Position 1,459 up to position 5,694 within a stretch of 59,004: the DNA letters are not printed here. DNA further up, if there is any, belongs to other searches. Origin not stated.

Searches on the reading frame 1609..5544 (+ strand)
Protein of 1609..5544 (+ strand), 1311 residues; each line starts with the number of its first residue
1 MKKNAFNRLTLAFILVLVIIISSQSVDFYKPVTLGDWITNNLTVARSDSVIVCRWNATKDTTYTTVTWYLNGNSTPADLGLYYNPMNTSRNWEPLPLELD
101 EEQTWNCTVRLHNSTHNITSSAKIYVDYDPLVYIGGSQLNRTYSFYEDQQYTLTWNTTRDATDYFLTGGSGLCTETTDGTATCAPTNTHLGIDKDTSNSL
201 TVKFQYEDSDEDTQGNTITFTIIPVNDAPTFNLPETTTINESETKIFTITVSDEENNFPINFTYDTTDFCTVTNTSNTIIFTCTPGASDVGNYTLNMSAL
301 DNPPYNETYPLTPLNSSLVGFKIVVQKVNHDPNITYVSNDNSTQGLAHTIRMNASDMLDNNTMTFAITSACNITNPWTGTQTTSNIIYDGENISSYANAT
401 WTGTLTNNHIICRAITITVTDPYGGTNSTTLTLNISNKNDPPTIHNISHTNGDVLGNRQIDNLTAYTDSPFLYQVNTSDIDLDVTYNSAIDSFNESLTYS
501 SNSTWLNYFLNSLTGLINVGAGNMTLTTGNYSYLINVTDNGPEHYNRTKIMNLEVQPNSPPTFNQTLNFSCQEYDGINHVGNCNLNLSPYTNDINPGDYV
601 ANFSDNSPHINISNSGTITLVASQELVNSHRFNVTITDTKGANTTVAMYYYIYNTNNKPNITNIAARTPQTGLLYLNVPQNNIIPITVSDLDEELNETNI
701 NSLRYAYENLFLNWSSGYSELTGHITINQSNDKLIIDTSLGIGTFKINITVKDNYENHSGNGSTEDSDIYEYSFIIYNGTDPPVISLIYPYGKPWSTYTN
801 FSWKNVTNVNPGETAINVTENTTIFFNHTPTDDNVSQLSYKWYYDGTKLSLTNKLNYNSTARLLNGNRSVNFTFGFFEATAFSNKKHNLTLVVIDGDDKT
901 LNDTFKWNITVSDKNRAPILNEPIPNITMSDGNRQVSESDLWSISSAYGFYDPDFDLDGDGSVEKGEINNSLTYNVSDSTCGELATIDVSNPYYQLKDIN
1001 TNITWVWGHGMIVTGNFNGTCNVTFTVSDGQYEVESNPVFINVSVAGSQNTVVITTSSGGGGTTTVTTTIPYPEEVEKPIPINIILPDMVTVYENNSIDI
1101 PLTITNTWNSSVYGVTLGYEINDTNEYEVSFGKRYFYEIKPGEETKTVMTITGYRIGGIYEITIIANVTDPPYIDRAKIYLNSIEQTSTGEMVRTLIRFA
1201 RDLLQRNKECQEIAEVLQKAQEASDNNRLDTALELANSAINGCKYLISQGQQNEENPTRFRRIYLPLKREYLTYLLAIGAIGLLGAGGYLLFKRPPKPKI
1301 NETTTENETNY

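Call 11: search_protein_families(library=ncbifam, proteins=[window:1609-5544:+])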
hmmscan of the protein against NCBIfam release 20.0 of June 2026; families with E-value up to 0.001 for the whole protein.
window:1609-5544:+ (1311 aa): 1 family
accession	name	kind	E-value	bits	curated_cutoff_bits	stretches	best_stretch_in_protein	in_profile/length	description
NF012211.1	tand_rpt_95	domain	3.3e-09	36.6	90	0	164-231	32-93/98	tandem-95 repeat protein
